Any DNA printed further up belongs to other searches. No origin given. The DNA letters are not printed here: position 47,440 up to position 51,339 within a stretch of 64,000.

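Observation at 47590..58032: Second giant gene: a 3,480-aa membrane-anchored protein with no recognisable motif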

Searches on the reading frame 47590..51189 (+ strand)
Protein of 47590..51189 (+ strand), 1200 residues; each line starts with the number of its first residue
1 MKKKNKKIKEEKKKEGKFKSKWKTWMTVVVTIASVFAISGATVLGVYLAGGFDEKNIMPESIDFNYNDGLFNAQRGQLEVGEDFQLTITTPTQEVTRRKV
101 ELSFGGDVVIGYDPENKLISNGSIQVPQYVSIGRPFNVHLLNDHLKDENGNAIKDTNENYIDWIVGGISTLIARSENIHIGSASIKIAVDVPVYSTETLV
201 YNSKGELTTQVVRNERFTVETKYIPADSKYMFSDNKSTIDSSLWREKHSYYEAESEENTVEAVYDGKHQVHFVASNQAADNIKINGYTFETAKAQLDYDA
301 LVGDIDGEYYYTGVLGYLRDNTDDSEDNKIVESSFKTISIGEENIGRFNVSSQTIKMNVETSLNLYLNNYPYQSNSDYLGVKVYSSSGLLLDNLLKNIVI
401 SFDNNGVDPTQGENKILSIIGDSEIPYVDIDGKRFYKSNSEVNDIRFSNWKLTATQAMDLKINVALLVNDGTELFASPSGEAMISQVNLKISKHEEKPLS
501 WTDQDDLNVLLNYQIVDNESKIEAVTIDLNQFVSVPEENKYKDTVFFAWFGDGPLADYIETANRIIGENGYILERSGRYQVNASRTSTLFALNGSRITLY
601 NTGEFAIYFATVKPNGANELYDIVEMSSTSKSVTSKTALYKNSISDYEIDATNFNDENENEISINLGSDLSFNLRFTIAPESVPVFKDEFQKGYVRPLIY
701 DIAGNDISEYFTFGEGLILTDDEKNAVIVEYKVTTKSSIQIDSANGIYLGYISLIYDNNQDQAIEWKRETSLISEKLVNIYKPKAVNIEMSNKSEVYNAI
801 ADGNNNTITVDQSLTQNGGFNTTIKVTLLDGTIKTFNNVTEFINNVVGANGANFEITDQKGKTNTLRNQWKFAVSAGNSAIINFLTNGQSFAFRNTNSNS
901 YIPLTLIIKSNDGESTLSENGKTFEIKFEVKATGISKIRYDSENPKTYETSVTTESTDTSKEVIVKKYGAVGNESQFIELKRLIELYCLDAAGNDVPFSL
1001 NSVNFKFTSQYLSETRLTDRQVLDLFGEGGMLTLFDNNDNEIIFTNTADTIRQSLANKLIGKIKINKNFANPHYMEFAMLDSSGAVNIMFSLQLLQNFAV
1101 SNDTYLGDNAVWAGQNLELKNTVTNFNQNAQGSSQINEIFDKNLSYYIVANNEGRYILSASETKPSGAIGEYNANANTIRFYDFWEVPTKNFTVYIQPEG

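Call 13: find_homologous_proteins(query=window:47590-51189:+, max_evalue=0.001)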
Query window:47590-51189:+ (1200 aa): 3 proteins with E <= 0.001 among 8000 candidates.
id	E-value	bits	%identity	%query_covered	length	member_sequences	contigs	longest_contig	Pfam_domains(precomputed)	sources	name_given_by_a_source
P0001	0.0e+0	1018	51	83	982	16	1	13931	-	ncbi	-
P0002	6.6e-207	708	53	58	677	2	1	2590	-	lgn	-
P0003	1.6e-33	134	27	50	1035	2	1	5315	-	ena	-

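Call 14: find_encoding_contigs(protein=P0001, flank=10000, max_places=6)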
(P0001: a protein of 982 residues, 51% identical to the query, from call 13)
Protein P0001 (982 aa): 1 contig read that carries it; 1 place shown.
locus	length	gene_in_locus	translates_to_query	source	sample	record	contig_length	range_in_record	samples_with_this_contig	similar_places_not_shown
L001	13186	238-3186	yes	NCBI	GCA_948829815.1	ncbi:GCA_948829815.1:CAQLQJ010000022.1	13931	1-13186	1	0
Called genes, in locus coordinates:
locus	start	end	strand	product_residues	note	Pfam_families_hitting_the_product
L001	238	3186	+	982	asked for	-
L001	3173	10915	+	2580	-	-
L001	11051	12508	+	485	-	PF13396:PLDc_N, PF13091:PLDc_2, PF00614:PLDc (weak), PF13091:PLDc_2, PF00614:PLDc (weak)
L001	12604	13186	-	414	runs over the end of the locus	-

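Call 15: find_encoding_contigs(protein=P0003, flank=10000, max_places=6)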
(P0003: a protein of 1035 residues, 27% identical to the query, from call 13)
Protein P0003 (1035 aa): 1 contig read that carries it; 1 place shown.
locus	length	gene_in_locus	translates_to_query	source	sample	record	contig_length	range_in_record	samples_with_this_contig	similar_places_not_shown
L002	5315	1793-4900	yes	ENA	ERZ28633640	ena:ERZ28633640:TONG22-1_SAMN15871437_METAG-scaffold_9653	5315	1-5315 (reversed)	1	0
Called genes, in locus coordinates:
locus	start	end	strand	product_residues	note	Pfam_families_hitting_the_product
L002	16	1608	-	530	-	PF00005:ABC_tran, PF02463:SMC_N (faint), PF13304:AAA_21 (faint), PF12848:ABC_tran_Xtn, PF00005:ABC_tran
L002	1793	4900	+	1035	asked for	-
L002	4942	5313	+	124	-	?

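Call 21: search_protein_families(library=pfam, proteins=[P0003, L001:3161-10915:+, P0001, P0002], max_evalue=1)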
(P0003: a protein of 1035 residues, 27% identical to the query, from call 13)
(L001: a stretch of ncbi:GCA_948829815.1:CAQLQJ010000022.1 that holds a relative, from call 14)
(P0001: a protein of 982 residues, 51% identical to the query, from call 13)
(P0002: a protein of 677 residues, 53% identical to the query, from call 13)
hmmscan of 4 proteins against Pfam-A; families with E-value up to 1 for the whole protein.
P0003 (1035 aa): 1 family
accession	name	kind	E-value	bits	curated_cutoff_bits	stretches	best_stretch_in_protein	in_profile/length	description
PF02369.22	Big_1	-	0.68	10.5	34.9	1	811-876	14-76/93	Bacterial Ig-like domain (group 1)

L001:3161-10915:+ (2584 aa): 0 families

P0001 (982 aa): 1 family
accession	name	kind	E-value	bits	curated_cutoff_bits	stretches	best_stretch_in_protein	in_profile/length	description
PF13584.12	BatD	-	0.18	12.9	24.1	0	72-98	3-28/92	BatD DUF11 like domain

P0002 (677 aa): 0 families

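Call 29: find_related_loci(query=A1, collection=genome_contigs, flank=10000)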
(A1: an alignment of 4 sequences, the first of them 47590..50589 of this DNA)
Query A1 (1000 aa) in genome_contigs; peptide patterns used: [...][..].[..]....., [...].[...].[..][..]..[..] (x = any residue, [..] = any of these).
161 stretches matched a pattern; 25 encode a relative of the query (tblastn E <= 1e-3); 25 distinct loci.
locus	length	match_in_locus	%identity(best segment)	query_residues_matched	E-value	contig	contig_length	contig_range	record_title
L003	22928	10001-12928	72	24-1000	0e+0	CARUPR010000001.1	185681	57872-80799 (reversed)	MAG TPA_asm: uncultured Eubacteriales bacterium isolate MGBC127298 genome assembly, contig: MGBC127298.1, whole genome s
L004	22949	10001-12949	70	24-1000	0e+0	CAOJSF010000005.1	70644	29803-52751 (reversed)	MAG TPA_asm: uncultured Clostridia bacterium isolate SRR15604559_bin.67_metawrap_v1.3_MAG genome assembly, contig: NODE.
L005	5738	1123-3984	56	22-988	0e+0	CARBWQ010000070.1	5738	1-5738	MAG TPA_asm: uncultured Eubacteriales bacterium isolate MGBC121240 genome assembly, contig: MGBC121240.70, whole genome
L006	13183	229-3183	51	1-1000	0e+0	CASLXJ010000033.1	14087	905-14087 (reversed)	MAG: uncultured bacterium isolate 8-6_110307.18_1677752973 genome assembly, contig: NODE_1111_length_14087_cov_4.825470,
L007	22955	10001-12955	51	1-1000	0e+0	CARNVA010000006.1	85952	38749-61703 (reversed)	MAG TPA_asm: uncultured Eubacteriales bacterium isolate MGBC144555 genome assembly, contig: MGBC144555.6, whole genome s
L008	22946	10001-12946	50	1-999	0e+0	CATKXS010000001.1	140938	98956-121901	MAG TPA_asm: uncultured Clostridia bacterium isolate MGG03635_1680015435 genome assembly, contig: ERR2844015_289, whole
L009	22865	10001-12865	43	16-988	0e+0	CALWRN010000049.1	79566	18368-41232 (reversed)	MAG: uncultured Clostridia bacterium isolate E21__bin145 genome assembly, contig: E21__k127_7877061, whole genome shotgu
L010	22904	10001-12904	40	25-987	0e+0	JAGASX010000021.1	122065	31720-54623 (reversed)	MAG: Clostridia bacterium isolate RGIG8744 Water_deer_Colon-4__c277684, whole genome shotgun sequence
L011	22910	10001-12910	39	22-1000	0e+0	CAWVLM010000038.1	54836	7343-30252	MAG: Clostridia bacterium isolate metabat2_coassembly_bwa.753 MAG genome assembly, contig: k87_1269949, whole genome sho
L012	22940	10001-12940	38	16-988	0e+0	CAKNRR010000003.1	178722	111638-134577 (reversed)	MAG TPA_asm: uncultured Clostridia bacterium isolate ERR3414588_bin.31_metaWRAP_v1.1_MAG genome assembly, contig: NODE_6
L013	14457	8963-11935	37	15-1000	6e-165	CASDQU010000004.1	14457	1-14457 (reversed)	uncultured Firmicutes bacterium isolate CO.A26.metabat-bins.279 genome assembly, contig: CO.A26.metabat-bins.279.fa_k141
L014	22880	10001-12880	36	19-988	1e-162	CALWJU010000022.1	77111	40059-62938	MAG: uncultured Clostridia bacterium isolate E14__bin218 genome assembly, contig: E14__k127_1755097, whole genome shotgu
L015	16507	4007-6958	33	14-988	4e-126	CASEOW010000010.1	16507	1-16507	uncultured Firmicutes bacterium isolate Batch3_idba_bin.1294 genome assembly, contig: Batch3_idba_bin.1294.fa_k87_335385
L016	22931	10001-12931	32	16-973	2e-116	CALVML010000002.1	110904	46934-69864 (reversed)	MAG: uncultured Clostridia bacterium isolate BRZ_ES__bin41 genome assembly, contig: BRZ_ES__NODE_301_length_110904_cov_7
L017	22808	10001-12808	30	7-995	2e-98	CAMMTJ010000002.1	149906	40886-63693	MAG: uncultured Firmicutes bacterium isolate ERR4968593_bin.22_MetaWRAP_v1.1_MAG genome assembly, contig: NODE_49_length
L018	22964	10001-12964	36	16-1000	2e-159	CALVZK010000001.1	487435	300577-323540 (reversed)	MAG: uncultured Clostridia bacterium isolate BRZ_SF__bin122 genome assembly, contig: BRZ_SF__NODE_1_length_487435_cov_13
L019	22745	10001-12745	30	18-988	1e-85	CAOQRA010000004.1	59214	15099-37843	MAG TPA_asm: uncultured Eubacteriales bacterium isolate MGBC149797 genome assembly, contig: MGBC149797.4, whole genome s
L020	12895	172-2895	31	19-988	1e-80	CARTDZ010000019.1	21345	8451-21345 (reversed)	MAG TPA_asm: uncultured Eubacteriales bacterium isolate MGBC159796 genome assembly, contig: MGBC159796.19, whole genome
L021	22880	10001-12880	41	12-992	0e+0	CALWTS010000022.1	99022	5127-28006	MAG: uncultured Clostridia bacterium isolate E30__bin183 genome assembly, contig: E30__k127_5713490, whole genome shotgu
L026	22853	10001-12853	29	4-999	7e-86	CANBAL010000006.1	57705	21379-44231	MAG TPA_asm: uncultured Clostridia bacterium isolate SRR15322609_bin.15_metawrap_v1.3_MAG genome assembly, contig: NODE.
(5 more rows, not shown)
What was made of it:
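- All named source records are uncultured Clostridia/Eubacteriales/Firmicutes/Christensenellaceae-type assemblies, and those whose origin can be read from the title are gut-derived (mouse-gut MGBC series, water-deer colon) (call 29).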

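Call 46: list_cluster_members(proteins=[L004:9935-20614:+, L014:9959-20446:+, L015:3974-15085:+, L017:9995-20584:+, L018:9959-20992:+, L019:10004-20530:+, L020:136-10059:+, L021:9968-20452:+, L026:10043-19645:+])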
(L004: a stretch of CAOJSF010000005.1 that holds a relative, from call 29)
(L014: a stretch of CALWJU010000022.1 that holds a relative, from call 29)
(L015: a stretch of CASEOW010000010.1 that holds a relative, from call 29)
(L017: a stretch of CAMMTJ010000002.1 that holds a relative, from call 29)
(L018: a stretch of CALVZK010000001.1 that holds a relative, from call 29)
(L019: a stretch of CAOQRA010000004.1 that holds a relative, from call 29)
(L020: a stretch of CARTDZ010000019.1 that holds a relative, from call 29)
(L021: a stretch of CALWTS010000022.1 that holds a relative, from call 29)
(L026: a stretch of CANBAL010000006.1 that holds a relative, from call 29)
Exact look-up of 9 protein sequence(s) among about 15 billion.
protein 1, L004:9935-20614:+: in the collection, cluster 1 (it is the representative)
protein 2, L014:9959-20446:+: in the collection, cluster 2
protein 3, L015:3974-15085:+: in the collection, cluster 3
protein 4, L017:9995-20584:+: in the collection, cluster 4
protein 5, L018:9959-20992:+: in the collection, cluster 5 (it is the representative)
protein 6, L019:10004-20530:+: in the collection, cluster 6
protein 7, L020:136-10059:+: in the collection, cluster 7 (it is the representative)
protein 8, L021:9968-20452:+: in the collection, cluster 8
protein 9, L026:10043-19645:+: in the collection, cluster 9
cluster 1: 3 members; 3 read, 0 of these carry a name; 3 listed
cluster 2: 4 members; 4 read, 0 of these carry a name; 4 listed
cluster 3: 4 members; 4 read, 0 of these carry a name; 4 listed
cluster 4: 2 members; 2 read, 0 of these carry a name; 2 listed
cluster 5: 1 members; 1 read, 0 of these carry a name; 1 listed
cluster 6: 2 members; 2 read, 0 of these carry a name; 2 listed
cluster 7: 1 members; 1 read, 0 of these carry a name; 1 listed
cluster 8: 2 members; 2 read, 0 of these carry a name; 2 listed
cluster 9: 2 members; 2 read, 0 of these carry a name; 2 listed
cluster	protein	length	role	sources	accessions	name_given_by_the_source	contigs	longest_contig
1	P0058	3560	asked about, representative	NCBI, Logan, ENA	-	-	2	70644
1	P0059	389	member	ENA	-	-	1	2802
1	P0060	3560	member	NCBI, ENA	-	-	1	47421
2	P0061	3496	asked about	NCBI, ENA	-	-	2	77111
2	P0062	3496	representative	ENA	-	-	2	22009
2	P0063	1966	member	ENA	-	-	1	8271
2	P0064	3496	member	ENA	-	-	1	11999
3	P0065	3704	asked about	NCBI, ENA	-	-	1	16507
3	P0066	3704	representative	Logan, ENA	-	-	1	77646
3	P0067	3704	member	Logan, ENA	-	-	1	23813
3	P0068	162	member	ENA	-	-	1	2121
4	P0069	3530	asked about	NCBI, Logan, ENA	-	-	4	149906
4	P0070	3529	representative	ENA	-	-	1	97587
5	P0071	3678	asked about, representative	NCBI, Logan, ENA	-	-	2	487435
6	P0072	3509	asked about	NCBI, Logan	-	-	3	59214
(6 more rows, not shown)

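Call 64: search_protein_representatives(alignment_id=A4)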
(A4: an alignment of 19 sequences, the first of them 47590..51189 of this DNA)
Query: 19 sequences, 1182 profile positions. Proteins with E-value up to 0.001 (for the whole library): 253; up to 1e-10: 241; up to 1e-30: 204. The best 150 are listed.
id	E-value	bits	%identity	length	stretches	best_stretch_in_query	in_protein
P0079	0.0e+00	1549.4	-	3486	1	1-1182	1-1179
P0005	0.0e+00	1546.3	-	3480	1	1-1182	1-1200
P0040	0.0e+00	1489.1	-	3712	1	1-1182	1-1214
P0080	0.0e+00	1441.8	-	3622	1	1-1182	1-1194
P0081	0.0e+00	1351.4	-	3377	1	4-1182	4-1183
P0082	0.0e+00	1347.9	-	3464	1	1-1182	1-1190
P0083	0.0e+00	1333.9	-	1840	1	1-1182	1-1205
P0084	0.0e+00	1332.8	-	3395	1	1-1182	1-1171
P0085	0.0e+00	1332.1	-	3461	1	1-1182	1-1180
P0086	0.0e+00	1322.5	-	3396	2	3-1182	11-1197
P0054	0.0e+00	1301.6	-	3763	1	3-1182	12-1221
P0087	0.0e+00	1299.6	-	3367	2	1-1182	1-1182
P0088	0.0e+00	1292.0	-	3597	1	3-1182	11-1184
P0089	0.0e+00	1280.8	-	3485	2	1-1182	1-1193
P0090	0.0e+00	1274.9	-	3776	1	1-1182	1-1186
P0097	0.0e+00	1138.0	-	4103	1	1-1182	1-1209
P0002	3.0e-278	942.8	-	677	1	1-683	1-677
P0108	7.5e-252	855.4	-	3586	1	1-1182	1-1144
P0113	4.2e-229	780.1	-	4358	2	1-1179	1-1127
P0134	1.3e-139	483.6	-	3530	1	19-1182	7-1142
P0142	5.5e-125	435.2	-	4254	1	19-1118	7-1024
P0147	3.2e-118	412.8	-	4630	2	19-1178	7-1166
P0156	7.3e-113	395.0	-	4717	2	18-1119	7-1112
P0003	7.0e-102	358.7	-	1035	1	10-1078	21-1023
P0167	1.8e-97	344.1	-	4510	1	11-1084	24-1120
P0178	1.2e-89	318.1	-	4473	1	13-1088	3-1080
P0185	2.5e-81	290.6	-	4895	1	15-1177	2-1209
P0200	7.1e-74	265.9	-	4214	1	18-1138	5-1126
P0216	6.9e-67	242.8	-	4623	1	22-928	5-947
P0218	1.5e-65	238.4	-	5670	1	15-1092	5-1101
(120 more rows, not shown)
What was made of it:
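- On The orphan giant-protein family of uncultured gut Clostridia (unnamed; e.g. MCI8555685.1, MBO5022541.1, both 'hypothetical protein'): 253 clusters at E<=1e-3 (call 64).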
